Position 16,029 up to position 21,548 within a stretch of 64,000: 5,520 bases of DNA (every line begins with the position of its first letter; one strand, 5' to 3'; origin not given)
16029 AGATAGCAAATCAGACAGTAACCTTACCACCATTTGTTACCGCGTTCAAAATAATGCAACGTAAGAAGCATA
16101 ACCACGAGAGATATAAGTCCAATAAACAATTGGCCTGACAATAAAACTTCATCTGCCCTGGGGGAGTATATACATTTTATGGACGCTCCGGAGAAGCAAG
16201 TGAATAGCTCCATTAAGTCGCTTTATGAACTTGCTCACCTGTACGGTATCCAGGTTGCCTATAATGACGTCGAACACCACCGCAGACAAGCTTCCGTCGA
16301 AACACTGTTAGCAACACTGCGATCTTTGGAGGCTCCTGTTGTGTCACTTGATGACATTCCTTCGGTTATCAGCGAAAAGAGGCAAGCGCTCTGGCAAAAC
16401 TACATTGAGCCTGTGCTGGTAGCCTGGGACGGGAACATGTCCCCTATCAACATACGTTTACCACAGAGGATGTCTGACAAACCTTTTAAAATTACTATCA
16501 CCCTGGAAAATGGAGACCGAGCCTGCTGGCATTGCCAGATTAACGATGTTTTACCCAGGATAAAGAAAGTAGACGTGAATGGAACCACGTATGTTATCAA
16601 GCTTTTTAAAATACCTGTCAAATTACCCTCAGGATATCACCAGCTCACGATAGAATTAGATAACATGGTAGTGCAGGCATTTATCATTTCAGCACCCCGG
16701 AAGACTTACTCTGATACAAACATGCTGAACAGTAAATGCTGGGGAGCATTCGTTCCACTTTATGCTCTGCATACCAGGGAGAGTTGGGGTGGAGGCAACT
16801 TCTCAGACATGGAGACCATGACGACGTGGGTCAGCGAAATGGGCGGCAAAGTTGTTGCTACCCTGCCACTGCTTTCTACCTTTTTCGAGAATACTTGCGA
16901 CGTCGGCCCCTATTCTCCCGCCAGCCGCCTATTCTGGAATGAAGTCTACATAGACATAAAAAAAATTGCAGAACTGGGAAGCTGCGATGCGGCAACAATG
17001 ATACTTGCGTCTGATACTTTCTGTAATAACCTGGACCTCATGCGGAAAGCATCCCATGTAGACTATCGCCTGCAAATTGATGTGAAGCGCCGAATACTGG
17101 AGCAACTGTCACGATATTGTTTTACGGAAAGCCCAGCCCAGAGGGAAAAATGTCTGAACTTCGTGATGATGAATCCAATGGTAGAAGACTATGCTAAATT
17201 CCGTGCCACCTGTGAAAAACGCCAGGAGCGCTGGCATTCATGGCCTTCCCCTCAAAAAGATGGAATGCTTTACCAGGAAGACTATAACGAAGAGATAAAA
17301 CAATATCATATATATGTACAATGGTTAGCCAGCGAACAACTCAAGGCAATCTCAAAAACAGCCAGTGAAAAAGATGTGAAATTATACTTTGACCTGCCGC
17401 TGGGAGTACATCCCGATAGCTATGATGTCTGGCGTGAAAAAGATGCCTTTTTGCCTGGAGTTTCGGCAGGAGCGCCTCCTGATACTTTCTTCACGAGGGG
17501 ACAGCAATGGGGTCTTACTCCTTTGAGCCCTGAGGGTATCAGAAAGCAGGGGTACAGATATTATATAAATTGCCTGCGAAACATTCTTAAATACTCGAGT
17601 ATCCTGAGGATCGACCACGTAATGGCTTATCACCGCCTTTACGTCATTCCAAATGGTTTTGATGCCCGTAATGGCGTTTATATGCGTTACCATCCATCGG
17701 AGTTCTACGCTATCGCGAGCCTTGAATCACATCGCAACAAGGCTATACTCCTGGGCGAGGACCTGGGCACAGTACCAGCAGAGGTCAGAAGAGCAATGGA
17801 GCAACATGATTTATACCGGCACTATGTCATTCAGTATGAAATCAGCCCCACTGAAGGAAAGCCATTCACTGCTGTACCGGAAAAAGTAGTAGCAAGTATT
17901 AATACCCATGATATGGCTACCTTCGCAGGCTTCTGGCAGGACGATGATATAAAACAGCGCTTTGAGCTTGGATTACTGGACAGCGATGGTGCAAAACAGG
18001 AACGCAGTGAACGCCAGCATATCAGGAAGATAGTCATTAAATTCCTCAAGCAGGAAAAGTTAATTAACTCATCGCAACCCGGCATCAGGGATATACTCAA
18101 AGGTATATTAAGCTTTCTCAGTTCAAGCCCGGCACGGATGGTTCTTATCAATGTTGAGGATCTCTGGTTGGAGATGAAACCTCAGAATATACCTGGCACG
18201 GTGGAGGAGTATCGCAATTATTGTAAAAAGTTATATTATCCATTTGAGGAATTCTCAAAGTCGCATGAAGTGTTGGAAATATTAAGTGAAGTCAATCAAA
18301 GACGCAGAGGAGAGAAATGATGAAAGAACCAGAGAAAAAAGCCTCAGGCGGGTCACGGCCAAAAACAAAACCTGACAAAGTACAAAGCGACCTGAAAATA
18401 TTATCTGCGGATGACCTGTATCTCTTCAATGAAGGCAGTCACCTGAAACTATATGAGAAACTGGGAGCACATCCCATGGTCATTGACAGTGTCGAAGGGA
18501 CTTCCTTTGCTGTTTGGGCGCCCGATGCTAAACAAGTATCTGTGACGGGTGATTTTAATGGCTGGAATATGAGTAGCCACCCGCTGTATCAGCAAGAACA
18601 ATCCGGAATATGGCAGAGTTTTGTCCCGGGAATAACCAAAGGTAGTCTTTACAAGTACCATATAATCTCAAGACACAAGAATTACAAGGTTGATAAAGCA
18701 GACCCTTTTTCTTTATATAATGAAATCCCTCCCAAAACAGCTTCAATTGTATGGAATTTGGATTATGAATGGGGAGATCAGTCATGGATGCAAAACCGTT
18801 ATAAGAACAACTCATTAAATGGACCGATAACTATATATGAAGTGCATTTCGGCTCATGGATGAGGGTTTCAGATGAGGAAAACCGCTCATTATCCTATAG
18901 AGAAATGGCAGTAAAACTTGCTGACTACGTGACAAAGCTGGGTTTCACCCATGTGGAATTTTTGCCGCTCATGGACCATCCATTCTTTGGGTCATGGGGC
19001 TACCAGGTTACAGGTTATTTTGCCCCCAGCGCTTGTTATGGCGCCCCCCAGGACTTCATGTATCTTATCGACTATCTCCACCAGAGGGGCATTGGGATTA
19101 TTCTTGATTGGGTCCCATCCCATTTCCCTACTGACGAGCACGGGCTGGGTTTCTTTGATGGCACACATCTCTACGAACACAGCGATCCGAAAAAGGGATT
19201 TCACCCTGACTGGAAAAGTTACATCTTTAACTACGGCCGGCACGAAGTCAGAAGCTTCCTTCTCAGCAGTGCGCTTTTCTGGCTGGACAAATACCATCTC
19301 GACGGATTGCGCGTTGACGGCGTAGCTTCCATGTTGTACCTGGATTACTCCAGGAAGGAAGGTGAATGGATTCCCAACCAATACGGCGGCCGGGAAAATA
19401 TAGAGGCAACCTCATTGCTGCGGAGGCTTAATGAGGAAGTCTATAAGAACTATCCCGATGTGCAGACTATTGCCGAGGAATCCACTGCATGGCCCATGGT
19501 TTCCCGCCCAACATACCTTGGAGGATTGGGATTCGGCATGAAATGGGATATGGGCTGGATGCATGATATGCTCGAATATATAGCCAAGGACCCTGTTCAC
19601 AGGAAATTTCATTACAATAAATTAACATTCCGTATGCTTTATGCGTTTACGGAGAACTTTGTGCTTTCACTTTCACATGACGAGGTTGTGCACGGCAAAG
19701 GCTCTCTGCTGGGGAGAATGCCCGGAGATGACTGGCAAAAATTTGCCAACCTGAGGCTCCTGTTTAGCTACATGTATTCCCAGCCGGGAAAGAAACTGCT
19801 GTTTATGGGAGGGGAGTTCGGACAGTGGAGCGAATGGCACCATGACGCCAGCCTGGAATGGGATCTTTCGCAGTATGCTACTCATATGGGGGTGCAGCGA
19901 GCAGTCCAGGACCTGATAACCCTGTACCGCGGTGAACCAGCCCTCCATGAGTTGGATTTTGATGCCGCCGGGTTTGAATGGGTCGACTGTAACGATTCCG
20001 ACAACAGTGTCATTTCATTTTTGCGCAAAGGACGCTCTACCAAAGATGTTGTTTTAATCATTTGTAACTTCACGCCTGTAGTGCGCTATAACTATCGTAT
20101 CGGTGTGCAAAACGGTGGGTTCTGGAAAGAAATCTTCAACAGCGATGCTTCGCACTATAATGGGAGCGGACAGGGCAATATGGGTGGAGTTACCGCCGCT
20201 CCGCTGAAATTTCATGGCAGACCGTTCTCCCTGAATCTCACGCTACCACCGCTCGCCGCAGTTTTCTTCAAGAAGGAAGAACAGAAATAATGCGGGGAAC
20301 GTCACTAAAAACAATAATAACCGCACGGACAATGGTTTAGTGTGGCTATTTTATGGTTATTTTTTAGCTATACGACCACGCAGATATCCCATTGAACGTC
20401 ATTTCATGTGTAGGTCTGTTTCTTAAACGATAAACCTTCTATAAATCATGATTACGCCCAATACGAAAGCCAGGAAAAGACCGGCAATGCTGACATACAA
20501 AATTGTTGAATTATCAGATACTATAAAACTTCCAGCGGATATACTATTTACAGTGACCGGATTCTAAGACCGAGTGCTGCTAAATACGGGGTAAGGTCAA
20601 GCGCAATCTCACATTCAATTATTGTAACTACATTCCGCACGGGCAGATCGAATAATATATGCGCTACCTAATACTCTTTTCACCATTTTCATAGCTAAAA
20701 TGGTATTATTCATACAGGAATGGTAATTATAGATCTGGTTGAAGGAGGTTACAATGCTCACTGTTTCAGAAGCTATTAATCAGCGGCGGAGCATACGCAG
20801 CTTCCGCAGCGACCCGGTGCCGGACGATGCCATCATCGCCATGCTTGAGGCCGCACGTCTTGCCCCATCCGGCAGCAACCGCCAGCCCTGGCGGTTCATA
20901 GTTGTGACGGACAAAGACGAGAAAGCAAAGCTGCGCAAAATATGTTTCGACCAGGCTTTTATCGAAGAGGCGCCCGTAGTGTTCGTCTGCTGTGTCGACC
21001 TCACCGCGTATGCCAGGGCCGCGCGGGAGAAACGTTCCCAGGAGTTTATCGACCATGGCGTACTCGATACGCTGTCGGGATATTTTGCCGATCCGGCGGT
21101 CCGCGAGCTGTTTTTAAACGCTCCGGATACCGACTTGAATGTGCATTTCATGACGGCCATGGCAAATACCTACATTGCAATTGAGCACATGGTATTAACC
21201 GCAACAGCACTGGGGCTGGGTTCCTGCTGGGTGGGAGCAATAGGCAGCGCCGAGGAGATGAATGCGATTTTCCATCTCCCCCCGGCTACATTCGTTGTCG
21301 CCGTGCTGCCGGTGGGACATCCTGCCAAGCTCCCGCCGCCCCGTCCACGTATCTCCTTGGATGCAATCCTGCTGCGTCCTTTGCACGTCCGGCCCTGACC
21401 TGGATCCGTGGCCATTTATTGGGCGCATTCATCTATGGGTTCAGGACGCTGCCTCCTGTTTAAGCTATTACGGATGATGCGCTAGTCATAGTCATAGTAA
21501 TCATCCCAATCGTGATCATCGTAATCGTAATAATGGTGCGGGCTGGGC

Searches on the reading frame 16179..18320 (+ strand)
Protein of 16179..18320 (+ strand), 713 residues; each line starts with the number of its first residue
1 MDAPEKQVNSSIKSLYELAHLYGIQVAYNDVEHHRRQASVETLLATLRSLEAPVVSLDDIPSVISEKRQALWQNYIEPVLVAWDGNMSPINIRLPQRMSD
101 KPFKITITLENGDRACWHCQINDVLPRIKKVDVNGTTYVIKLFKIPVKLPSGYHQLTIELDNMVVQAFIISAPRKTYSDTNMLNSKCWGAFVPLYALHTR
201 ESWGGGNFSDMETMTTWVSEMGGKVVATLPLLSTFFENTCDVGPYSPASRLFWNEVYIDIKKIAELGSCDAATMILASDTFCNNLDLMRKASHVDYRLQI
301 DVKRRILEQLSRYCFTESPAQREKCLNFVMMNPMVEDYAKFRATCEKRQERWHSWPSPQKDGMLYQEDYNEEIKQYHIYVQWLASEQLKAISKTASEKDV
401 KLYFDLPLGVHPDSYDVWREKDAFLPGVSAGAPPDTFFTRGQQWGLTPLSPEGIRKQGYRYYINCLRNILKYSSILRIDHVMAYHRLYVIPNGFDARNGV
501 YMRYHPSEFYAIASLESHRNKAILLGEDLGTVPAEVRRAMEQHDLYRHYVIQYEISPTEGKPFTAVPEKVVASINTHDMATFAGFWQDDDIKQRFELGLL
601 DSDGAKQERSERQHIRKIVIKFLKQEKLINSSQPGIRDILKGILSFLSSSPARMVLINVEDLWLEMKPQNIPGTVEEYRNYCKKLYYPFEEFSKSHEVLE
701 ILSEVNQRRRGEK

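Call 35: search_protein_families(library=pfam, proteins=[window:16179-18320:+], max_evalue=0.00001)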
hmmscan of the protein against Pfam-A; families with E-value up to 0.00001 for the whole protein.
window:16179-18320:+ (713 aa): 2 families
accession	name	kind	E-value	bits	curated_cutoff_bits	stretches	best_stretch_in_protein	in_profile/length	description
PF02446.23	Glyco_hydro_77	-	5.1e-96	322.8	25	1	192-684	1-458/465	4-alpha-glucanotransferase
PF21226.3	MalQ_N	-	7.2e-13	49.2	24.1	1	77-173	2-91/91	MalQ N-terminal beta sandwich domain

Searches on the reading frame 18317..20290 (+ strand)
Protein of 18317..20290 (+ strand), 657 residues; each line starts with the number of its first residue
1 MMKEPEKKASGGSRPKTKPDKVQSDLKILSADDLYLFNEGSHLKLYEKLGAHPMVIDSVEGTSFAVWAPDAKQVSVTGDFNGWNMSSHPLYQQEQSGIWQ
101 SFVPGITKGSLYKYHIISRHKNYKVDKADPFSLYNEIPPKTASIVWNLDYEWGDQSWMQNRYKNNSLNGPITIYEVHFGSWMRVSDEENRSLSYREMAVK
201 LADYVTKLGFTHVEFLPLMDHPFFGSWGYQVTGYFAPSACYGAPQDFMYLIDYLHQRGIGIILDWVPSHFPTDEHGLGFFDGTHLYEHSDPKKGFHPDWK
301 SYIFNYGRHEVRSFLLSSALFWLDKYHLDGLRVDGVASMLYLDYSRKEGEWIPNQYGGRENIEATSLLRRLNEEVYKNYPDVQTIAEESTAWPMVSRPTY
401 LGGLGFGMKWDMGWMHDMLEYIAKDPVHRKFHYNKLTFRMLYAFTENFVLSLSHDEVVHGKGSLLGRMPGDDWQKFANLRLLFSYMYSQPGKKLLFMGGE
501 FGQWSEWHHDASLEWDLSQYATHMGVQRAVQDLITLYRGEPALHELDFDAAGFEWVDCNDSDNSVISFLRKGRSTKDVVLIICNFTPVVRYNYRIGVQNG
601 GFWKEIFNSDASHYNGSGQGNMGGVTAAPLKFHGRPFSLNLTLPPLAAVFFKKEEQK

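Call 36: search_protein_families(library=pfam, proteins=[window:18317-20290:+], max_evalue=0.00001)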
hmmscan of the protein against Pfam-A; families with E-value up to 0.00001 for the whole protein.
window:18317-20290:+ (657 aa): 3 families
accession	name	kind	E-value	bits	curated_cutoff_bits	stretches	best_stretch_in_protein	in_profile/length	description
PF02806.24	Alpha-amylase_C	-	6e-27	94.3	21.2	1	555-653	1-94/95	Alpha amylase, C-terminal all-beta domain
PF02922.24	CBM_48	-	1.2e-20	74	22.4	1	48-132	1-83/83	Carbohydrate-binding module 48 (Isoamylase N-terminal domain)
PF00128.31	Alpha-amylase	-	4.4e-14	53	22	1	203-273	26-95/446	Alpha amylase, catalytic domain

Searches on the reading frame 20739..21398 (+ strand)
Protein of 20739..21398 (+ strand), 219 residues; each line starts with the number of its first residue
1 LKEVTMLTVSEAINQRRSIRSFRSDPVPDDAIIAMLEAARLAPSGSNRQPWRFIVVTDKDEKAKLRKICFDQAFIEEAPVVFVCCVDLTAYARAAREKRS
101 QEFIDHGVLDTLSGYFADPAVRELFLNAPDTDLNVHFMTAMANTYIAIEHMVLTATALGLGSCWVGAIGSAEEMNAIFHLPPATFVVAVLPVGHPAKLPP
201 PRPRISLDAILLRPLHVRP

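Call 36: search_protein_families(library=pfam, proteins=[window:20739-21398:+], max_evalue=0.00001)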
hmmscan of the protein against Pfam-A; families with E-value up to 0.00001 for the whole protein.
window:20739-21398:+ (219 aa): 2 families
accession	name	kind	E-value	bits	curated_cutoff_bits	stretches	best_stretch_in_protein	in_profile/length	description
PF00881.29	Nitroreductase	-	6.7e-37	127.7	23.5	1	13-194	1-167/167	Nitroreductase family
PF14512.11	TM1586_NiRdase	-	4.8e-17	62.7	27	0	34-65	162-193/215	Putative TM nitroreductase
